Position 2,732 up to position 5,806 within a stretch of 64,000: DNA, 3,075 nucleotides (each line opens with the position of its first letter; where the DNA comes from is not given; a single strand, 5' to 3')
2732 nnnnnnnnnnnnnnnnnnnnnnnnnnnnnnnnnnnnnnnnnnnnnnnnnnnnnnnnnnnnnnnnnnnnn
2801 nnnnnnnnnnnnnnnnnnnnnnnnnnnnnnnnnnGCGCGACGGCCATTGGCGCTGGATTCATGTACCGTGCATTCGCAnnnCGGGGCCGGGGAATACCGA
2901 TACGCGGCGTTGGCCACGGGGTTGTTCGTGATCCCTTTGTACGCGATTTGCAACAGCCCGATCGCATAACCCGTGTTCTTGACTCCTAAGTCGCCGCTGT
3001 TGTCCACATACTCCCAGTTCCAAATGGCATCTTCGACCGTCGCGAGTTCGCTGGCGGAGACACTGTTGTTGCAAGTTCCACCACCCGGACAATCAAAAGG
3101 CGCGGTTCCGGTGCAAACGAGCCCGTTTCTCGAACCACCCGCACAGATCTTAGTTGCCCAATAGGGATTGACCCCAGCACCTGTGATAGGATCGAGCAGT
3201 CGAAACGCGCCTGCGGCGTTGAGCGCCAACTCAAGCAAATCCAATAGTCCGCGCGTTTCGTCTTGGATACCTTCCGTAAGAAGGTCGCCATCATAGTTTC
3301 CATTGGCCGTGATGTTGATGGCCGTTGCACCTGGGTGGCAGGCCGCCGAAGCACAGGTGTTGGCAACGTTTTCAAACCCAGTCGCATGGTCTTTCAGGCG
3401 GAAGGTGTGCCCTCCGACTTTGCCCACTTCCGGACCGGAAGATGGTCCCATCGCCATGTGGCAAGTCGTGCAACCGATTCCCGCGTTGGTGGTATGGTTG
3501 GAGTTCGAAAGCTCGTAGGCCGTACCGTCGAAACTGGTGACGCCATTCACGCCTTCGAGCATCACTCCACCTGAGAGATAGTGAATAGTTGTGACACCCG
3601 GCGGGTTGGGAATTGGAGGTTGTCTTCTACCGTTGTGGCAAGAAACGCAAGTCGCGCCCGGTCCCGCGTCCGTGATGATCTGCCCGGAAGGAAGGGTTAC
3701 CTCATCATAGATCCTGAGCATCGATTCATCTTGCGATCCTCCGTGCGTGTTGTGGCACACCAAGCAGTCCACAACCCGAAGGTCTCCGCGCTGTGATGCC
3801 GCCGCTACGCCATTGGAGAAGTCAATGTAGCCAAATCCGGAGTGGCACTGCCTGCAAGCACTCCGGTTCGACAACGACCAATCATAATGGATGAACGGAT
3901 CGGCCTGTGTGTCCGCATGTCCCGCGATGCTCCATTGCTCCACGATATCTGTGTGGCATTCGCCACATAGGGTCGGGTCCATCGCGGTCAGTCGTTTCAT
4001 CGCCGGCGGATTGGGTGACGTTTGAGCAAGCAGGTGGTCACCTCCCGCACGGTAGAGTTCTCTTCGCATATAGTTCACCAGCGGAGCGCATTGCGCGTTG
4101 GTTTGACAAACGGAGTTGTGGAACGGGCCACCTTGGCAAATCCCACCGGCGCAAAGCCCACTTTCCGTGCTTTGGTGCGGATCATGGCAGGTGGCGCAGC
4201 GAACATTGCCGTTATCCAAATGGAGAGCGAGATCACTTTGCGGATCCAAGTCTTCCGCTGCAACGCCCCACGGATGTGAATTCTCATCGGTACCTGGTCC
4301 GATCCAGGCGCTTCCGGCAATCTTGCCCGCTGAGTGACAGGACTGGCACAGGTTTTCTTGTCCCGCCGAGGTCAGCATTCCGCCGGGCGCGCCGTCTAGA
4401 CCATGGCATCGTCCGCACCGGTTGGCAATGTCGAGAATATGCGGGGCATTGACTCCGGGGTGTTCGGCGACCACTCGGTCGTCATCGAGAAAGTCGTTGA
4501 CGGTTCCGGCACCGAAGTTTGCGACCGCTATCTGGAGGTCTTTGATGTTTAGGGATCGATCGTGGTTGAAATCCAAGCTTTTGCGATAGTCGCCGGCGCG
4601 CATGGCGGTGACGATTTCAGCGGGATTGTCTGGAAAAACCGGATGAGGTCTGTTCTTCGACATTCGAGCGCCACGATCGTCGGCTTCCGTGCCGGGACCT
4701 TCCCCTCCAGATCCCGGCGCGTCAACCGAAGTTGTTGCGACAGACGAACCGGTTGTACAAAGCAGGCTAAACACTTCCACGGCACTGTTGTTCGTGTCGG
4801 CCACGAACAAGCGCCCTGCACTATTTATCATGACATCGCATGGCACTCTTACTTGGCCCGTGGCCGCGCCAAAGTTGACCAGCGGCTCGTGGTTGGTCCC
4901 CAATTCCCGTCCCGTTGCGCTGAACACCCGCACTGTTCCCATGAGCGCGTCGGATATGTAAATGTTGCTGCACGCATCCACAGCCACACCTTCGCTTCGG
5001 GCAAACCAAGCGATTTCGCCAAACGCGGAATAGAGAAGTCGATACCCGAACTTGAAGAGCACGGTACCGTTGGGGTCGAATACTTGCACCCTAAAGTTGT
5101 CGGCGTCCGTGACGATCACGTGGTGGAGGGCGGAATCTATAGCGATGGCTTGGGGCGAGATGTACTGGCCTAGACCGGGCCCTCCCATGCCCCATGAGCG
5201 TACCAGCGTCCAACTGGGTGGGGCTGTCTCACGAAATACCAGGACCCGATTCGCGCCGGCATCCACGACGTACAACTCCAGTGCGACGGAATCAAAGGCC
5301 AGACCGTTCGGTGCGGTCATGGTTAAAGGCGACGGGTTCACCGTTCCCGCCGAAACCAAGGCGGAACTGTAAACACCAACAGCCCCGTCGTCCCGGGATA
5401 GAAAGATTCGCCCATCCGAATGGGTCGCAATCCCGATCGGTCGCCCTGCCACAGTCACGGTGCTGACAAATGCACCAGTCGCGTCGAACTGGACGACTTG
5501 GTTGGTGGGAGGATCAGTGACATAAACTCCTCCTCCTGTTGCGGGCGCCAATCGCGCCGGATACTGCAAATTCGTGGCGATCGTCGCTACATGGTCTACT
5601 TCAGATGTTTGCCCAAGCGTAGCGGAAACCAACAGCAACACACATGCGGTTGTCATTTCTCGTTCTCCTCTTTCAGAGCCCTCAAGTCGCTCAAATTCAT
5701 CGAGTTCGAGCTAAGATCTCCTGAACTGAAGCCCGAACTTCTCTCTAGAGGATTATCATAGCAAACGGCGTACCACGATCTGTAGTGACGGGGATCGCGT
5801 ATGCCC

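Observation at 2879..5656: Single polypeptide fusing an NHL six-blade-type propeller to an octahaem cytochrome, with a second stand-alone NHL lipoprotein 1.7 kb downstream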

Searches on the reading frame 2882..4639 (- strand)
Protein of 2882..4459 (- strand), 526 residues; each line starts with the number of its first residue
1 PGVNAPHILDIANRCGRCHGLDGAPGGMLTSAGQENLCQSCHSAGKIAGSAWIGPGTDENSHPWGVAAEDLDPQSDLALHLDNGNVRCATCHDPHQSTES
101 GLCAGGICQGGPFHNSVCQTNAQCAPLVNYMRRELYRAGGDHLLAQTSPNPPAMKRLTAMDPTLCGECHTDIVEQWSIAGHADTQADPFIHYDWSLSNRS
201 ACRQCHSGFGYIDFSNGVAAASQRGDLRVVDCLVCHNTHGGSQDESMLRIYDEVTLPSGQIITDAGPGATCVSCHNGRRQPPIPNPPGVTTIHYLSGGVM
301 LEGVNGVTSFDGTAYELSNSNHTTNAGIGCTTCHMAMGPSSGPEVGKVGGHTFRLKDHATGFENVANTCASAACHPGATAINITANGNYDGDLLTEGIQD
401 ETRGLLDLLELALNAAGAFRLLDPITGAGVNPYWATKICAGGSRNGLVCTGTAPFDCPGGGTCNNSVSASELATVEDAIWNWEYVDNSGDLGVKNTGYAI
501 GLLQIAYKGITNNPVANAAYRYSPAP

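Call 39: search_solved_structures(query=A2, max_evalue=1, show_alignments=3)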
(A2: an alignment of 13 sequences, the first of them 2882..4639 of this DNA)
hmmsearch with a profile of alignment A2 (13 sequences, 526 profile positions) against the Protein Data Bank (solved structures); distinct sequences matched with E-value up to 1: 20.
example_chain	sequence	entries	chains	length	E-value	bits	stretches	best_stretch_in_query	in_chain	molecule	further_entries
2j7a_A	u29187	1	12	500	5.1e-06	28.4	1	145-207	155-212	CYTOCHROME C NITRITE REDUCTASE NRFA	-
2vr0_A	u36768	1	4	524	6e-06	28.1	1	145-207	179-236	CYTOCHROME C NITRITE REDUCTASE, CATALYTIC SUBUNIT NFRA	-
9h19_C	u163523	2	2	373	3.6e-05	25.5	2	298-369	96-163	Photosynthetic reaction center cytochrome c subunit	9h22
7o0u_C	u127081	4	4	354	4.1e-05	25.4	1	298-369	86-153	MULTIHEME_CYTC domain-containing protein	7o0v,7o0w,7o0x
4rkm_A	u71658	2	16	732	0.00013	23.7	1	66-219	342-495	MccA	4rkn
2b59_B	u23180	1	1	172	0.0053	18.4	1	15-51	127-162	Cellulosomal scaffolding protein A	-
5g5d_B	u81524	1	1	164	0.0094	17.6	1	15-49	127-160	CELLULOSOMAL-SCAFFOLDING PROTEIN A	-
1eys_C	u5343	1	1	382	0.013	17.1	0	305-379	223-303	PHOTOSYNTHETIC REACTION CENTER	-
3kcp_A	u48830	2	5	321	0.016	16.8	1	15-51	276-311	Cellulosomal-scaffolding protein A | Cellulosome anchoring protein cohesin region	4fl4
7c52_C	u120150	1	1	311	0.025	16.2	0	305-375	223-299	Photosynthetic reaction center cytochrome c subunit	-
2lq9_A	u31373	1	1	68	0.026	16.1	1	396-454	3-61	Copper transport protein ATOX1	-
4wi0_B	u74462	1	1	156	0.026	16.1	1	14-45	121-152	Cellulosomal scaffoldin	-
5b5m_C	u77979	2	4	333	0.03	15.9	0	305-375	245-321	Photosynthetic reaction center cytochrome c subunit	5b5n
3wmm_C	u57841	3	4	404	0.043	15.4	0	305-378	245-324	Photosynthetic reaction center C subunit | Photosynthetic reaction center cytochrome c subunit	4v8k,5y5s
2y3n_B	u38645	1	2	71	0.13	13.8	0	23-45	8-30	CELLULOSOMAL FAMILY-48 PROCESSIVE GLYCOSIDE HYDROLASE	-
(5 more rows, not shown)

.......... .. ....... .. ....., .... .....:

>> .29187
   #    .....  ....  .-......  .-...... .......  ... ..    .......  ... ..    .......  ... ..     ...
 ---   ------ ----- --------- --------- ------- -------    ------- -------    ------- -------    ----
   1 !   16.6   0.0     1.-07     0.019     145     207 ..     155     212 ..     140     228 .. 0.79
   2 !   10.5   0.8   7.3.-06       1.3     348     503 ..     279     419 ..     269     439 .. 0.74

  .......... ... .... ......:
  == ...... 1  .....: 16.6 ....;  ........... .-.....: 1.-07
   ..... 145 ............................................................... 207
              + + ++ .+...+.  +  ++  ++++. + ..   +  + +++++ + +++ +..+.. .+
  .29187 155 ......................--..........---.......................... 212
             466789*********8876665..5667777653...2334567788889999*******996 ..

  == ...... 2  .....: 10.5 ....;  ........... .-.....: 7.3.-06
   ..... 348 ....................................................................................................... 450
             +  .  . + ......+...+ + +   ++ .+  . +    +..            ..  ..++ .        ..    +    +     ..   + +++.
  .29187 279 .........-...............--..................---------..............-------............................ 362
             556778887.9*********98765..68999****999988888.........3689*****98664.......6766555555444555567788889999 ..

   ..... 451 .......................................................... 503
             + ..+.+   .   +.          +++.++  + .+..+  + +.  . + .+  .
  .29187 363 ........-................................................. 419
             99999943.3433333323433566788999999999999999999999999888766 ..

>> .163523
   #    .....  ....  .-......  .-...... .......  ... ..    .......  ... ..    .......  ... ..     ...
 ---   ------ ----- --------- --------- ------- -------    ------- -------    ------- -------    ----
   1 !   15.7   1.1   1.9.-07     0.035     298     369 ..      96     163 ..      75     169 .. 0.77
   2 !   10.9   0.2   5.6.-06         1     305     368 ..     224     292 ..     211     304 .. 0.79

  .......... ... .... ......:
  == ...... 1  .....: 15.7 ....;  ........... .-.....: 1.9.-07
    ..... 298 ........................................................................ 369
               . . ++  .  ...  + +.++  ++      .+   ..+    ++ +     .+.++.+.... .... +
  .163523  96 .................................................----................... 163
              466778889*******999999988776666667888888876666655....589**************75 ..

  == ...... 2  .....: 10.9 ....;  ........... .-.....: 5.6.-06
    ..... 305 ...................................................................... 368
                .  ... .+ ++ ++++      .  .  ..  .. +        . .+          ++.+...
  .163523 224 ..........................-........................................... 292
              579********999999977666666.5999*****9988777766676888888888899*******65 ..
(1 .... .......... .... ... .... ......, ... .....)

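Call 45: predict_structure(alignment_id=A2)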
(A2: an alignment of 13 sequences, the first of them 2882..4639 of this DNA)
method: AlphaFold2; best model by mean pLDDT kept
length: 586 residues; sequences in the alignment: 13
mean_pLDDT: 48.5   pTM: 0.40
mean pLDDT of the five models: 48.5, 47.3, 46.6, 45.3, 43.6
residues with pLDDT >= 90: 19; 70-90: 111; 50-70: 98; < 50: 358
segments of 3 or more residues with pLDDT < 50: 53-160, 186-364, 379-442, 490-492
pLDDT, mean of each block of 10 residues (from residue 1): 74 87 91 86 63 40 37 33 33 35 26 26 25 33 27 29 65 68 49 30 33 31 26 26 27 28 24 28 25 25 29 38 39 36 32 27 55 66 46 45 38 36 40 45 64 77 87 86 58 63 59 52 74 80 68 64 87 81 65
secondary structure, 60 per line:
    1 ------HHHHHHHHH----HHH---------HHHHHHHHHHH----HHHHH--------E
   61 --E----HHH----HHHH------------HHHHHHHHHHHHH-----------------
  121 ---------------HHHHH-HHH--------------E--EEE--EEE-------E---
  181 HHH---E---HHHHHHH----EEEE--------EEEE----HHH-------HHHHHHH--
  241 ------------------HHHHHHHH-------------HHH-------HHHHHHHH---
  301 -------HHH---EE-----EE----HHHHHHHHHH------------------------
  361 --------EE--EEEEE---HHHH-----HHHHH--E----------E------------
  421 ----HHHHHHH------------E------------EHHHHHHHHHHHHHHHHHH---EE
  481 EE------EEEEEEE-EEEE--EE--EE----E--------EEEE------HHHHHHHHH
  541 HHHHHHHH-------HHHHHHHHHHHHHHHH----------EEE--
elements in order: H7-15 H32-42 H47-51 H75-78 H91-103 H136-140 E162-164 E167-169 H191-197 E202-205 E214-217 H232-238 H259-266 H290-297 H327-336 E373-377 H381-384 H390-394 H425-431 H458-475 E479-482 E489-495 E497-500 E522-525 H532-548 H556-571 E582-584

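Call 58: find_homologous_proteins(query=window:2882-4459:-, max_evalue=0.000001)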
Query window:2882-4459:- (526 aa): 84 proteins with E <= 0.000001 among 8000 candidates.
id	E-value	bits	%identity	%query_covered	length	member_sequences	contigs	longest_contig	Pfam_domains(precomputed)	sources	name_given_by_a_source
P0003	0.0e+0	1011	80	100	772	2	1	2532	PF09699.16,PF01436.28,PF14522.12,PF22113.2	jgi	jgi:predicted CXXCH cytochrome family protein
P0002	2.7e-238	810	66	100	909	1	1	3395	PF09699.16,PF14537.12,PF01436.28,PF14522.12,PF22113.2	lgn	-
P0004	7.6e-238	809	68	100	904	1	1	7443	PF09699.16,PF01436.28,PF14522.12,PF08450.19,PF22113.2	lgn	-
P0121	3.8e-193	661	71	76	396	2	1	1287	PF14522.12,PF22113.2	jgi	jgi:hypothetical protein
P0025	1.3e-175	603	54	100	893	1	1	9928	PF09699.16,PF14537.12,PF01436.28,PF14522.12,PF22113.2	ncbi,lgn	-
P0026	1.3e-169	583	53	100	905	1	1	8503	PF09699.16,PF01436.28,PF14522.12,PF22113.2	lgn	-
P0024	3.3e-169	582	53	100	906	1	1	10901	PF09699.16,PF14537.12,PF01436.28,PF14522.12,PF08450.19,PF22113.2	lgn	-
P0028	1.1e-157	544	53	99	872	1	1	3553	PF09699.16,PF14537.12,PF01436.28,PF14522.12,PF22113.2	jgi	-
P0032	6.5e-149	515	52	99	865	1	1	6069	PF09699.16,PF01436.28,PF14522.12,PF22113.2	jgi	jgi:predicted CXXCH cytochrome family protein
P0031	1.2e-145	504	49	100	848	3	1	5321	PF09699.16,PF14537.12,PF01436.28,PF14522.12,PF22113.2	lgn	-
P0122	9.0e-140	485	68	60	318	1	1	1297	PF22113.2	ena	-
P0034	3.4e-130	453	47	98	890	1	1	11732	PF09699.16,PF01436.28,PF14522.12,PF22113.2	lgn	-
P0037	4.1e-129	450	47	100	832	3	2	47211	PF09699.16,PF01436.28,PF14522.12,PF22113.2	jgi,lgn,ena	jgi:predicted CXXCH cytochrome family protein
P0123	6.7e-124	433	55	70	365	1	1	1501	PF09699.16,PF14522.12,PF22113.2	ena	-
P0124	2.4e-122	427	47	100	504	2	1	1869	PF09699.16,PF14537.12,PF02335.21,PF14522.12,PF22113.2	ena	-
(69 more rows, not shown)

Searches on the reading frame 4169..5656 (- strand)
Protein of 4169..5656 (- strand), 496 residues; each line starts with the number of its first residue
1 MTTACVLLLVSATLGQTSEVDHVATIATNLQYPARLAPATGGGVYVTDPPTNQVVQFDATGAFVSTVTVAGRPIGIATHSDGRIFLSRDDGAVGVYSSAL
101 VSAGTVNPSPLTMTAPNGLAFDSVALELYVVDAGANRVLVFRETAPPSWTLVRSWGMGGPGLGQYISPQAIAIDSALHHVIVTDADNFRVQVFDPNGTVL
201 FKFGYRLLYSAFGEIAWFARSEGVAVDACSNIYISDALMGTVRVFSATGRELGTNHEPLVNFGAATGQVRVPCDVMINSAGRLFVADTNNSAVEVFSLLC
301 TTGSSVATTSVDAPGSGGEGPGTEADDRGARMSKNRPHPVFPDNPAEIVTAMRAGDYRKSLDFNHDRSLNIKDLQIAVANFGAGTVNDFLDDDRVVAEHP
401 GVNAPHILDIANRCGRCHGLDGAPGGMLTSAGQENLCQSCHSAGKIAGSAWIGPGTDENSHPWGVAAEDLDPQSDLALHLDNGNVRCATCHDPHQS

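Call 65: search_protein_representatives(protein=window:4169-5656:-)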
Query: 496 residues. Proteins with E-value up to 0.001 (for the whole library): 35565; up to 1e-10: 14674; up to 1e-30: 1198. The best 150 are listed.
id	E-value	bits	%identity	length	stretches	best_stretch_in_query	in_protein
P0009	8.6e-181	618.7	58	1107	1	6-495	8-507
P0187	7.1e-151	520.0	31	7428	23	27-297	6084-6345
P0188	6.1e-149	513.6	33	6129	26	154-298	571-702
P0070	8.1e-144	496.7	51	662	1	6-496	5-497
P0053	1.1e-143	496.3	51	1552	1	1-495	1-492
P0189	2.0e-133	462.4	49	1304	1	1-494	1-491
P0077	1.3e-130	453.1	49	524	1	2-495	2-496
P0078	4.2e-128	444.9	46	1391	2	3-495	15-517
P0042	5.4e-128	444.5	61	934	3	178-495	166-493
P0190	8.5e-127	440.6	31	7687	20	154-317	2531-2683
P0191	8.8e-126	437.2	37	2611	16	148-296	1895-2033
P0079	7.0e-125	434.3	47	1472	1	3-496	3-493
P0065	2.2e-122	426.1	48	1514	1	1-495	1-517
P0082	1.8e-116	406.5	48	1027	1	5-496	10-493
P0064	5.0e-113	395.2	46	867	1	3-495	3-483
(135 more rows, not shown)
